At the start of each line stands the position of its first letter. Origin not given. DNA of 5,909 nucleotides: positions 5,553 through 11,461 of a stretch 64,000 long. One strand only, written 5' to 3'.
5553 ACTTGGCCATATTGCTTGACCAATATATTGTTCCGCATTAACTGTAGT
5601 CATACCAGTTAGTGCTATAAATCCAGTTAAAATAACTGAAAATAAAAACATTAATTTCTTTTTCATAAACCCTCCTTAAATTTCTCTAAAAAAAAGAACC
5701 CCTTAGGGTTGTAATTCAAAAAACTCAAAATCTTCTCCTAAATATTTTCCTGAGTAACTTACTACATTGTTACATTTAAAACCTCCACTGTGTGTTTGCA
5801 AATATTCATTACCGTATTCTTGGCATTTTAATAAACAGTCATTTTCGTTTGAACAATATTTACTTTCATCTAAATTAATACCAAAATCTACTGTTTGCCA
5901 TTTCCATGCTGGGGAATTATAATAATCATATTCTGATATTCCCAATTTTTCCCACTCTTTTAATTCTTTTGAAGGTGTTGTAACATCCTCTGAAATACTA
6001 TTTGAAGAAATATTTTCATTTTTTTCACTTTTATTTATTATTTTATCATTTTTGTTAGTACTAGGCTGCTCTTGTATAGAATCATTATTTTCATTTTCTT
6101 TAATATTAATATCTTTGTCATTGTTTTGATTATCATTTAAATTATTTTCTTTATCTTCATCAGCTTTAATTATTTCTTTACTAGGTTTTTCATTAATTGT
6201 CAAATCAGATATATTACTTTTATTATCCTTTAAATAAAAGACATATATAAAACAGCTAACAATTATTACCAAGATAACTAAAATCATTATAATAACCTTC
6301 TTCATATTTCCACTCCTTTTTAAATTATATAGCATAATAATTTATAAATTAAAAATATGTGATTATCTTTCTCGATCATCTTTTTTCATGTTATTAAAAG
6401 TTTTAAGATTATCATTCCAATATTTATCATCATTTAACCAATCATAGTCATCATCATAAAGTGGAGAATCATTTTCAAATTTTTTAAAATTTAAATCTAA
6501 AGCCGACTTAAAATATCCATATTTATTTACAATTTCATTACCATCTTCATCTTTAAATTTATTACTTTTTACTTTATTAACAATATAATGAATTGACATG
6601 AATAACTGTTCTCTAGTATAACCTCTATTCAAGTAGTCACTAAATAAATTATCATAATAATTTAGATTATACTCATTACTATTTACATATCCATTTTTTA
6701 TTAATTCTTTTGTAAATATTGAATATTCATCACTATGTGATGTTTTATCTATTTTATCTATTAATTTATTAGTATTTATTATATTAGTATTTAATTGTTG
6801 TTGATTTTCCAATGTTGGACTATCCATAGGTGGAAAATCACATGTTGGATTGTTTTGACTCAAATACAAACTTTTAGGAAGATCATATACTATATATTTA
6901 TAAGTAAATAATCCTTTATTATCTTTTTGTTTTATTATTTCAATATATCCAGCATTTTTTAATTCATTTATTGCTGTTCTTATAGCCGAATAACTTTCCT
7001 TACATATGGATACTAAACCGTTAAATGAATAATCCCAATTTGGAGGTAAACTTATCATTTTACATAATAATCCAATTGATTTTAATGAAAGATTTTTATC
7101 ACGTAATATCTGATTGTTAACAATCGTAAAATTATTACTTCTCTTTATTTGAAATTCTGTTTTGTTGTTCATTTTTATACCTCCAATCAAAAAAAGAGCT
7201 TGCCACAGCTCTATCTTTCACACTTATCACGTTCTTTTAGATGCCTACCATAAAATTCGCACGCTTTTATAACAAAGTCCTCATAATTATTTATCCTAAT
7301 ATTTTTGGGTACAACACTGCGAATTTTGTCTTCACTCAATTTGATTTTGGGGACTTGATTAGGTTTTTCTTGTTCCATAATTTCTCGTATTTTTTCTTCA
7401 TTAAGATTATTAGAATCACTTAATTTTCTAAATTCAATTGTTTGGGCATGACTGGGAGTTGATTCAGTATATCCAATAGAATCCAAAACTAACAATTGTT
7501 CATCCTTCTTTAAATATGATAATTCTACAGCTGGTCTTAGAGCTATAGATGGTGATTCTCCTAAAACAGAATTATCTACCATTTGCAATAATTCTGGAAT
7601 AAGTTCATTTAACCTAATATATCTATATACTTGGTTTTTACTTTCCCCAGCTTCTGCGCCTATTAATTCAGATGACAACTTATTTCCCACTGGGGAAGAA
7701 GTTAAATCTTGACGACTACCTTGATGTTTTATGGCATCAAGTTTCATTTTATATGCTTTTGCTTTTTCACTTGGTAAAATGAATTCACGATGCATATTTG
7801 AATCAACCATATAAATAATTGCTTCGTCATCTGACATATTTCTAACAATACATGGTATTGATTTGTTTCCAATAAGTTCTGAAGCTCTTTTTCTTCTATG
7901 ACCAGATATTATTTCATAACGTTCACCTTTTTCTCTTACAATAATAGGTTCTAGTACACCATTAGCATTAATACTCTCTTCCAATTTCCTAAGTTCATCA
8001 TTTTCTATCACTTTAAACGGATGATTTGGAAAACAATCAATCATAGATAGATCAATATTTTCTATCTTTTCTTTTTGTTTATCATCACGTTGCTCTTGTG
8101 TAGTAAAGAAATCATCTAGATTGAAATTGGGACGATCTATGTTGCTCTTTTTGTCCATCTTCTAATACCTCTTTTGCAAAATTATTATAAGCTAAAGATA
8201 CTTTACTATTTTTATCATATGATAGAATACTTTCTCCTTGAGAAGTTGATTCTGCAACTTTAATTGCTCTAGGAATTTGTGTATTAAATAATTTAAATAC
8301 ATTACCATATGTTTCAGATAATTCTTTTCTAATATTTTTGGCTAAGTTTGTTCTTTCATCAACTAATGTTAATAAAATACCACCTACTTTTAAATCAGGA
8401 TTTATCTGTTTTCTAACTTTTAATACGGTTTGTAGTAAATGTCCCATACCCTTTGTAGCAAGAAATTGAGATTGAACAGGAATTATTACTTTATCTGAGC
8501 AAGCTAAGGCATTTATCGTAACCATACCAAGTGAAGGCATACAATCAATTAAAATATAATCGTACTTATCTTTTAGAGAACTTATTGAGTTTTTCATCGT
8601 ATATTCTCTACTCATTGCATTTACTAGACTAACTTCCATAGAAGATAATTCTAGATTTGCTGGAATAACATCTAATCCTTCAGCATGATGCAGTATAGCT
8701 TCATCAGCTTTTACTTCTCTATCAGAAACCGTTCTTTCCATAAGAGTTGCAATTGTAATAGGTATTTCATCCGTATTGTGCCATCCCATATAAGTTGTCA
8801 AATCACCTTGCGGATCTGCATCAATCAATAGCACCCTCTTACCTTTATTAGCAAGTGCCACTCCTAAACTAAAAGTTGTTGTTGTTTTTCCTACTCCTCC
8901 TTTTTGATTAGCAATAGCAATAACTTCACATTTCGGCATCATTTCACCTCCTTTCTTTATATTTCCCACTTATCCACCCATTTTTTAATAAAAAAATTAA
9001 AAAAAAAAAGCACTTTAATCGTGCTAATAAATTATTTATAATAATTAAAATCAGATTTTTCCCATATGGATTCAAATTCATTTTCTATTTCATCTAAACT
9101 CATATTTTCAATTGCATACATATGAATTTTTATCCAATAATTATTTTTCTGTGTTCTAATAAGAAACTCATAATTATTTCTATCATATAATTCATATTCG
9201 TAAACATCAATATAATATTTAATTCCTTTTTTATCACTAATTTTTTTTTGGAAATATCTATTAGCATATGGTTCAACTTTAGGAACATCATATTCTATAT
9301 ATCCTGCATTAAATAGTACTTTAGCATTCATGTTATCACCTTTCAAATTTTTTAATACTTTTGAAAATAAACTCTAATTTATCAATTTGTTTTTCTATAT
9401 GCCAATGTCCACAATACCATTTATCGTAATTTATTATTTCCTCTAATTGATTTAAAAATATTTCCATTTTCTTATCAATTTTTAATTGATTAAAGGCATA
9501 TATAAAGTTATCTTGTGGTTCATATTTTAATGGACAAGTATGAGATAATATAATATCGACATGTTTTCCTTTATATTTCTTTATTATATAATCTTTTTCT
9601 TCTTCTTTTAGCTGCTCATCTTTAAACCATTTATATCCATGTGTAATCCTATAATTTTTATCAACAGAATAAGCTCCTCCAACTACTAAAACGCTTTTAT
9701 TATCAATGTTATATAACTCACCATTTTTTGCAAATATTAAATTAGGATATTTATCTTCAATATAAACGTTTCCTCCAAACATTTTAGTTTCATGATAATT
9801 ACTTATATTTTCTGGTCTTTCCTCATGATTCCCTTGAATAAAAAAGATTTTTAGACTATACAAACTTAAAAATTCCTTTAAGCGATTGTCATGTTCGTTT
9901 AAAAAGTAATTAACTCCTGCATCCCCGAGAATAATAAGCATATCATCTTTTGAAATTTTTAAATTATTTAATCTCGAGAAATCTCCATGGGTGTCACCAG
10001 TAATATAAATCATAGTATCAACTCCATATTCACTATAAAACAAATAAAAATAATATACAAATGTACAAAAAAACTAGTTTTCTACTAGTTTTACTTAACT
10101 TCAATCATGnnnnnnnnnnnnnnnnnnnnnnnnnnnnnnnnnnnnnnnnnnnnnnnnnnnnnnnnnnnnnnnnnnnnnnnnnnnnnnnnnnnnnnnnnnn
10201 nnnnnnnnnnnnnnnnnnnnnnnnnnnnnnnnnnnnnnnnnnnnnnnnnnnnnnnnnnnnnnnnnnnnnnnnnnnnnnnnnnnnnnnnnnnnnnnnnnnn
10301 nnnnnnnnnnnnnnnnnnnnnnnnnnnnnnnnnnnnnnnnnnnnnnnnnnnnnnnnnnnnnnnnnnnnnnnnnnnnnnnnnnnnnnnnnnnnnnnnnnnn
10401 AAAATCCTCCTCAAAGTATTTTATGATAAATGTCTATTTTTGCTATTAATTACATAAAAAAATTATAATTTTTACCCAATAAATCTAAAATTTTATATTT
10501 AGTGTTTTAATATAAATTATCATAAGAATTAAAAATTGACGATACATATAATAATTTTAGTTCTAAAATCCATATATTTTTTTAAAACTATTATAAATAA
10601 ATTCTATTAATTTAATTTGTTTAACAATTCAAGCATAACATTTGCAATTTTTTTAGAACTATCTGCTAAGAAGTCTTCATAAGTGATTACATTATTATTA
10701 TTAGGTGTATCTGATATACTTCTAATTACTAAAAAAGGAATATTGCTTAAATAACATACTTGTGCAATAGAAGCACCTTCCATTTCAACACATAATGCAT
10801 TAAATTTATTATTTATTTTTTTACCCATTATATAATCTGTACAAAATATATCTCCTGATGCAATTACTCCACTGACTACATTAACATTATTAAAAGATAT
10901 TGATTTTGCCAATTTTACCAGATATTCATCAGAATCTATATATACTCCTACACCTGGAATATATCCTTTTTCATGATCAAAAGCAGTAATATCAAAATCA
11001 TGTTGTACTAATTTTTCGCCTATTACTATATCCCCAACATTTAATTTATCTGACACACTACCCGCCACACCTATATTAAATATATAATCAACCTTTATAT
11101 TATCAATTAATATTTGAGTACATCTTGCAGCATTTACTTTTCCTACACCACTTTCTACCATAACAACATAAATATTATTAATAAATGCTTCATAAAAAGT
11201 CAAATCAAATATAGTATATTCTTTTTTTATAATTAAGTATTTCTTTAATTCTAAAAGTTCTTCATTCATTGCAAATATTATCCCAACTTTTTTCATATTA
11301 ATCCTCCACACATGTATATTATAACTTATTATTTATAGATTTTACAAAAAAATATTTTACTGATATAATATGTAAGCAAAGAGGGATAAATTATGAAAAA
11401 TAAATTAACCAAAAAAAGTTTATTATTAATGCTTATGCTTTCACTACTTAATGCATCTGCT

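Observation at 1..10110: Plasmid-type mobilizable module (relaxase-MobC-oriT, Rep, ParAB, SSB, adhesin cargo) contiguous with core chromosome; junction at a truncated amidase gene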

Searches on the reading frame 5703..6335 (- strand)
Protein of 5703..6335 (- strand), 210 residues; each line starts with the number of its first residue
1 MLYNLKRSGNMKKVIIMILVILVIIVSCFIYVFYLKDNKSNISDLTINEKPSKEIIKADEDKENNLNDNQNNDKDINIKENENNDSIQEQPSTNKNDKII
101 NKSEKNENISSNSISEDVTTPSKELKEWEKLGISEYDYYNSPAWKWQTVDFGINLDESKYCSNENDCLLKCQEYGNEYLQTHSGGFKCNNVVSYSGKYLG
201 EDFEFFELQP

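Call 4: search_protein_families(library=pfam, proteins=[window:5703-6335:-], max_evalue=0.01)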
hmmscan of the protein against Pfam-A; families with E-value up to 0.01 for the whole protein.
window:5703-6335:- (210 aa): 2 families
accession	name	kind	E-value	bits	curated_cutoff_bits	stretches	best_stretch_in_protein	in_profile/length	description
PF22251.1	PFF1_TM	-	0.0012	18.9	32.3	1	15-146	102-234/300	Vacuolar membrane protease, transmembrane domain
PF02932.22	Neur_chan_memb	-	0.0039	17.9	28.1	1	15-113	64-174/233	Neurotransmitter-gated ion-channel transmembrane region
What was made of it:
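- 5703..6335 (-): 210-aa membrane/secreted protein of unknown function. Only sub-threshold hits (call 4).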

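Call 75: search_protein_families(library=padloc, proteins=[window:5703-6335:-], max_evalue=0.001)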
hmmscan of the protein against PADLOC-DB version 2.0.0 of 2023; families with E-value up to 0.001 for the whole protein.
window:5703-6335:- (210 aa): 1 family
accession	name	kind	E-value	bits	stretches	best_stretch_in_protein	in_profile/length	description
PDLC03977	PD-Lambda-1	-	0.00085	16.3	1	11-113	1-102/496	-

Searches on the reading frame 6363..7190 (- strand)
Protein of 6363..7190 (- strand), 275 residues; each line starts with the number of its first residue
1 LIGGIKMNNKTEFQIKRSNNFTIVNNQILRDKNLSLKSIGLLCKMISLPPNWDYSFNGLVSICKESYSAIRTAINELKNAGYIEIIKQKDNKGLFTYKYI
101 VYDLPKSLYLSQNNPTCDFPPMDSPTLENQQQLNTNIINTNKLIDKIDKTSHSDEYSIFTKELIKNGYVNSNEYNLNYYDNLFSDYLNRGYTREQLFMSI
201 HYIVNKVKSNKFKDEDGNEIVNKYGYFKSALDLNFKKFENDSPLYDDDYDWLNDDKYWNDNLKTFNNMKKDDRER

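Call 4: search_protein_families(library=pfam, proteins=[window:6363-7190:-], max_evalue=0.01)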
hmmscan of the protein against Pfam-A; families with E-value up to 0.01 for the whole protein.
window:6363-7190:- (275 aa): 2 families
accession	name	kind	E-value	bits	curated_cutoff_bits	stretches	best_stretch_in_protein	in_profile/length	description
PF13730.12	HTH_36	-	1.6e-06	28.3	25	1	33-83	2-55/55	Helix-turn-helix domain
PF18121.7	TFA2_Winged_2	-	0.0098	16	26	0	64-92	24-53/60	TFA2 Winged helix domain 2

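Call 46: search_dna_similar(query=window:6363-7190:-, collection=plasmids, mode=protein, max_rows=12)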
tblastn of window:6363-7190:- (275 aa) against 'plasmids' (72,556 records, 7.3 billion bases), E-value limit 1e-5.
Records with a match: 173; places in all: 175; records where one place covers at least 80% of the query: 0.
Best place of each record, by identity: <60% 173.
By first word of the organism name: Bacillus 70; Piscirickettsia 32; Enterococcus 14; Streptomyces 14; Clostridium 8; Leptospira 7; Deinococcus 3; Clostridioides 3; Staphylococcus 3; Legionella 3; and 14 more.
By predicted mobility (MOB-suite, as given by PLSDB): non-mobilizable 145; conjugative 22; mobilizable 6.
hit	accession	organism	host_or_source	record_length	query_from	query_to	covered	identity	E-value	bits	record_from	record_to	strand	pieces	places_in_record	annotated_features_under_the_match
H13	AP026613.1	Enterococcus faecium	Homo sapiens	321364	16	126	40%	44.6%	1e-19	96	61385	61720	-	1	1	transposase | hypothetical protein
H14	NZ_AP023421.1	Pusillibacter faecalis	Homo sapiens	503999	13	128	42%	42.5%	4e-21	100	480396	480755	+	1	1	DUF6017 domain-containing protein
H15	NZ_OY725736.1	Monoglobus pectinilyticus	-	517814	13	128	42%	42.5%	6e-21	99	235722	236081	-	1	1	DUF6017 domain-containing protein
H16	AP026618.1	Enterococcus faecium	Homo sapiens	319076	13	126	41%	42.6%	5e-20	97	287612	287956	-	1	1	hypothetical protein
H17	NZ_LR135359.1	Enterococcus faecium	-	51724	13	126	41%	42.6%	6e-20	96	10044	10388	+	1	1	DUF6017 domain-containing protein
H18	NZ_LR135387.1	Enterococcus faecium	-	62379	13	126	41%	42.6%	6e-20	96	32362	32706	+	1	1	DUF6017 domain-containing protein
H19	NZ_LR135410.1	Enterococcus faecium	-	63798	13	126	41%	42.6%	6e-20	96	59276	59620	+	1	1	DUF6017 domain-containing protein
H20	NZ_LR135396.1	Enterococcus faecium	-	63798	13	126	41%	42.6%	6e-20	96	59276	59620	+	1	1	DUF6017 domain-containing protein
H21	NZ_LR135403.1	Enterococcus faecium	-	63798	13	126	41%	42.6%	6e-20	96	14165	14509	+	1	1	DUF6017 domain-containing protein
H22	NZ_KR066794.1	Enterococcus faecium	-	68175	13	126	41%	42.6%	6e-20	96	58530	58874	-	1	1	DUF6017 domain-containing protein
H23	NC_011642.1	Enterococcus faecalis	-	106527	13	126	41%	42.6%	6e-20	96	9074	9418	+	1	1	DUF6017 domain-containing protein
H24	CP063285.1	Enterococcus faecium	Homo sapiens,rectal swab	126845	13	126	41%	42.6%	6e-20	96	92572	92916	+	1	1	helix-turn-helix domain-containing protein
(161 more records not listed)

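Call 47: get_annotated_region(hit=H17, flank=17000)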
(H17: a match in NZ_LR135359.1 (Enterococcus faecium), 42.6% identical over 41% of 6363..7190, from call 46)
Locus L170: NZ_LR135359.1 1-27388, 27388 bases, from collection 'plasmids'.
description: Enterococcus faecium isolate E7948 plasmid 3
organism: Enterococcus faecium (NCBI taxid 1352)
taxonomy: Bacteria; Bacillota; Bacilli; Lactobacillales; Enterococcaceae; Enterococcus; Enterococcus faecium
host: -; source: -; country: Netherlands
typing (MOB-suite, as given by PLSDB): conjugative; replicon rep_cluster_1763,rep_cluster_889; relaxase MOBP; mating-pair formation MPF_T
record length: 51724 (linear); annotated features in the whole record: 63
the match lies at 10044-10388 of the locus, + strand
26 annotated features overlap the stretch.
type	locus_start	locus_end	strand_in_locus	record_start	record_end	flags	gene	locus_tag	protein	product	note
CDS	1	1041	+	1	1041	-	-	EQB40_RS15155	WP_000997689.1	replication initiator protein A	-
CDS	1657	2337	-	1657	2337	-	-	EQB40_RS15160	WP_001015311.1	IS6-like element IS1216 family transposase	GO:0006313 - DNA transposition [Evidence IEA]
CDS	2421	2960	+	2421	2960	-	-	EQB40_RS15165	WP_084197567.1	replication initiation protein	GO:0006270 - DNA replication initiation [Evidence IEA]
CDS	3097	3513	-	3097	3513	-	-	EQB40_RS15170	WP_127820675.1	hypothetical protein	-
CDS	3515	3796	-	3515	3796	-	-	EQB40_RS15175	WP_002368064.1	hypothetical protein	-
CDS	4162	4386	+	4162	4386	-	-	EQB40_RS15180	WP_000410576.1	hypothetical protein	-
CDS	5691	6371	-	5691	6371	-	-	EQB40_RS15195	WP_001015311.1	IS6-like element IS1216 family transposase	GO:0006313 - DNA transposition [Evidence IEA]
CDS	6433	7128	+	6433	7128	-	-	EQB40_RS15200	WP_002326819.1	hypothetical protein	-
CDS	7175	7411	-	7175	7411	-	-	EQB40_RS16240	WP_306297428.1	hypothetical protein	-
CDS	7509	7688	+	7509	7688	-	-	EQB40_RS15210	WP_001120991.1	hypothetical protein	-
CDS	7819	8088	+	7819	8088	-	-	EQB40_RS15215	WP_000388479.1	type II toxin-antitoxin system Phd/YefM family antitoxin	-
CDS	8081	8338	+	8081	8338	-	-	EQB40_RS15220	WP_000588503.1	Txe/YoeB family addiction module toxin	GO:0008219 - cell death [Evidence IEA]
CDS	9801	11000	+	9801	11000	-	-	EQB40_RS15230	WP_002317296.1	DUF6017 domain-containing protein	-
CDS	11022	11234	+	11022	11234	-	-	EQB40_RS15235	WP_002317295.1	DUF5348 domain-containing protein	-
CDS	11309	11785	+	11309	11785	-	-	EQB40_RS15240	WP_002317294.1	PcfB family protein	-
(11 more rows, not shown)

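Call 48: search_protein_families(library=ncbifam, proteins=[window:6363-7190:-], max_evalue=0.0001)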
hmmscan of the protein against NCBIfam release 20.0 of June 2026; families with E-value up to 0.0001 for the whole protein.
window:6363-7190:- (275 aa): 0 families

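Call 80: search_protein_families(library=phrogs, proteins=[window:6363-7190:-], max_evalue=0.00001)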
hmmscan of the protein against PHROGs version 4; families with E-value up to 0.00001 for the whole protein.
window:6363-7190:- (275 aa): 11 families
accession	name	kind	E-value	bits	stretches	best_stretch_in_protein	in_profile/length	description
phrog_4707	-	DNA, RNA and nucleotide metabolism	1.5e-19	71.8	1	10-103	5-100/409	replication initiation protein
phrog_428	-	DNA, RNA and nucleotide metabolism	6.6e-18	66.1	1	6-208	77-285/455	replication initiation protein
phrog_22134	-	unknown function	3.8e-16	60.6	1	24-142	2-125/262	-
phrog_1456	-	DNA, RNA and nucleotide metabolism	8.2e-15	55.7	1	15-120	7-103/365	DNA binding protein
phrog_186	-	DNA, RNA and nucleotide metabolism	1.3e-12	49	1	6-181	2-198/308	DnaD-like helicase loader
phrog_11718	-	unknown function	2.3e-11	44.9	1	16-105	7-99/105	-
phrog_23842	-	unknown function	3.8e-11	43.8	1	15-105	19-107/317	-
phrog_37920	-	DNA, RNA and nucleotide metabolism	6.5e-09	36.4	1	17-106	8-97/245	HTH DNA binding protein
phrog_27492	-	unknown function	5.8e-08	33.5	1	11-105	14-108/304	-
phrog_270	-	DNA, RNA and nucleotide metabolism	1.7e-07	31.9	1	17-156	28-175/383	replication initiation protein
phrog_23508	-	unknown function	6.4e-06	27.1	1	19-103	16-101/110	-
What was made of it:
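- Checked: 'Rep' is an HTH_36 / DUF6017-like initiator-like protein, not a proven replicase (calls 4, 46, 80).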

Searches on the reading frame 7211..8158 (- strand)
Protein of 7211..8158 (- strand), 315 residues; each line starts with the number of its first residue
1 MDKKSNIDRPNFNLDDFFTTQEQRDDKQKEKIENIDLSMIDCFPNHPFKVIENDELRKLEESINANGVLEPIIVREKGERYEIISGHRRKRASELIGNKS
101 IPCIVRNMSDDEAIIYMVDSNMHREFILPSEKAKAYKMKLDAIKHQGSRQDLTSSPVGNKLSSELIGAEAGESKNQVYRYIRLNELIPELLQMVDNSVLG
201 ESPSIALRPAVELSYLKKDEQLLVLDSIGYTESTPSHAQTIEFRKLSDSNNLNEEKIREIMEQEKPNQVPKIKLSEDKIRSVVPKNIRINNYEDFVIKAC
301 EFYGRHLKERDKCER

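Call 4: search_protein_families(library=pfam, proteins=[window:7211-8158:-], max_evalue=0.01)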
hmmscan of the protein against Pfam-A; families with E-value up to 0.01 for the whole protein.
window:7211-8158:- (315 aa): 1 family
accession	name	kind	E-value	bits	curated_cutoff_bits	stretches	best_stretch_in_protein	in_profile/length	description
PF02195.25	ParB_N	-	2e-20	73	26.3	1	30-118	1-90/95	ParB N-terminal domain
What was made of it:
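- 7211..8158 (-): ParB-like partition protein. PF02195 E 2e-20 (call 4).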

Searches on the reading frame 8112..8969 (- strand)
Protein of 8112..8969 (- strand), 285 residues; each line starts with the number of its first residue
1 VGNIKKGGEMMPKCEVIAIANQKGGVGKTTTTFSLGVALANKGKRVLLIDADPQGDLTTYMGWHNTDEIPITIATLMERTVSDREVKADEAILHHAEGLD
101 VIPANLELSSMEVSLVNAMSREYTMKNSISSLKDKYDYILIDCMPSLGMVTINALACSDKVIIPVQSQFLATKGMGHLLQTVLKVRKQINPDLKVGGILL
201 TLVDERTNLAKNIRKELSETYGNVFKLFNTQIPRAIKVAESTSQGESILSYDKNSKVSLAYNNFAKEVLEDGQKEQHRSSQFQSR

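Call 4: search_protein_families(library=pfam, proteins=[window:8112-8969:-], max_evalue=0.01)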
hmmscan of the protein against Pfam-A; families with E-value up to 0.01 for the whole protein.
window:8112-8969:- (285 aa): 9 families
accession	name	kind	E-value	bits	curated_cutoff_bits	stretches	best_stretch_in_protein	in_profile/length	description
PF13614.12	AAA_31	-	8.7e-58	195.6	27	1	15-195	2-177/177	AAA domain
PF01656.29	CbiA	-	6.7e-26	91.1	25.4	1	17-247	1-124/125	CobQ/CobB/MinD/ParA nucleotide binding domain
PF00142.24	Fer4_NifH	-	1e-14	55.1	25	1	22-272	7-248/271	4Fe-4S iron sulfur cluster binding proteins, NifH/frxC family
PF09140.17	MipZ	-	2.4e-12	47.2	20.7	2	16-63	2-50/262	ATPase MipZ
PF10609.15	ParA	-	7.8e-12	45.6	27.1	1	15-268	4-245/246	NUBPL iron-transfer P-loop NTPase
PF06564.18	CBP_BcsQ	-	5.4e-11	42.9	21.3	1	16-166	3-146/234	Cellulose biosynthesis protein BcsQ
PF02374.21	ArsA_ATPase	-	2.7e-08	33.8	24.3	1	22-219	8-203/305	Anion-transporting ATPase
PF07015.17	VirC1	-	8e-07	29.1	24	1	16-60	3-47/231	VirC1 protein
PF00448.28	SRP54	-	0.00032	20.8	22.7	0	25-52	11-38/196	SRP54-type protein, GTPase domain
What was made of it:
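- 8112..8969 (-): ParA-like ATPase (the true start is probably a few codons inside this ORF). PF13614 E 9e-58 (call 4).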

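Call 14: find_encoding_contigs(protein=window:8112-8969:-, flank=10000, max_places=10)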
Protein window:8112-8969:- (285 aa): no gene with exactly this product is on record in the collection.

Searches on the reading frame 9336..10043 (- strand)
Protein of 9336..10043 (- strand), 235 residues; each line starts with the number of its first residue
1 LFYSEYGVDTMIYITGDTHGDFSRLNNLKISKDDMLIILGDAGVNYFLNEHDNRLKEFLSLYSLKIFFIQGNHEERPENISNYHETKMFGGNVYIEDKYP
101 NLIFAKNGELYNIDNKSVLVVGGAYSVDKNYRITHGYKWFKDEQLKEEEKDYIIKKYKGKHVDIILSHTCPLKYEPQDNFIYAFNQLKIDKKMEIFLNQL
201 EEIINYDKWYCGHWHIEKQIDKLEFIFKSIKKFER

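Call 5: search_protein_families(library=pfam, proteins=[window:9336-10043:-], max_evalue=0.01)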
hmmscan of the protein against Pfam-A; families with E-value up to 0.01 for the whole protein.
window:9336-10043:- (235 aa): 1 family
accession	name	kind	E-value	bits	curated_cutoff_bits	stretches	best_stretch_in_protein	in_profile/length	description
PF00149.33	Metallophos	-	2.1e-13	51.6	21.5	1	12-216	3-190/191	Calcineurin-like phosphoesterase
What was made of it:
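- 9336..10043 (-): Metallophosphoesterase, the junction-proximal accessory gene. PF00149 E 2e-13 (call 5).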

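Call 48: search_protein_families(library=ncbifam, proteins=[window:9336-10043:-], max_evalue=0.0001)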
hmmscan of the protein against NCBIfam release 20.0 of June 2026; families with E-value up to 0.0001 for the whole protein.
window:9336-10043:- (235 aa): 0 families

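Call 75: search_protein_families(library=padloc, proteins=[window:9336-10043:-], max_evalue=0.001)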
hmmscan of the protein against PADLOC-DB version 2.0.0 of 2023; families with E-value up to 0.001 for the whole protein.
window:9336-10043:- (235 aa): 1 family
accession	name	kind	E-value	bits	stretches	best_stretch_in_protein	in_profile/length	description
PDLC04908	PDC-S10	-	1.6e-06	25.5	1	12-98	12-95/223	-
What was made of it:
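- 9336..10043 (-): Weak PADLOC PDC-S10 hit (call 75).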

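Call 80: search_protein_families(library=phrogs, proteins=[window:9336-10043:-], max_evalue=0.00001)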
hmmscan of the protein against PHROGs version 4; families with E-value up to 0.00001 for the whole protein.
window:9336-10043:- (235 aa): 1 family
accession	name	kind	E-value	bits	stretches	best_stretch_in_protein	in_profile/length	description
phrog_1649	-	other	1.7e-31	110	1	10-221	36-258/308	metallo-phosphoesterase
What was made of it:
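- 9336..10043 (-): PHROG metallophosphoesterase E 2e-31 (call 80).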

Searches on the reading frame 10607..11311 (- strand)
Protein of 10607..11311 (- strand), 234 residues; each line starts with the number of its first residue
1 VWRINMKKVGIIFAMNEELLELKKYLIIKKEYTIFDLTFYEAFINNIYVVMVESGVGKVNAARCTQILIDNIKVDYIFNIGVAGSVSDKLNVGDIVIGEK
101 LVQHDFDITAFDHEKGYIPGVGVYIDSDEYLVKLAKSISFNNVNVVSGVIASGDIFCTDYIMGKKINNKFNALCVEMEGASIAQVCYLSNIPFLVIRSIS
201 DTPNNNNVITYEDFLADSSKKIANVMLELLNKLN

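Call 5: search_protein_families(library=pfam, proteins=[window:10607-11311:-], max_evalue=0.01)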
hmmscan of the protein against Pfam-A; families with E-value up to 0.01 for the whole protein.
window:10607-11311:- (234 aa): 1 family
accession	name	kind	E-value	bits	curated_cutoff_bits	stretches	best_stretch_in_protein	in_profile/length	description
PF01048.26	PNP_UDP_1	-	1.3e-45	156.1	25.1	1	8-230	1-232/233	Phosphorylase superfamily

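Call 13: find_encoding_contigs(protein=window:10607-11311:-, flank=10000, max_places=10)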
Protein window:10607-11311:- (234 aa): no gene with exactly this product is on record in the collection.
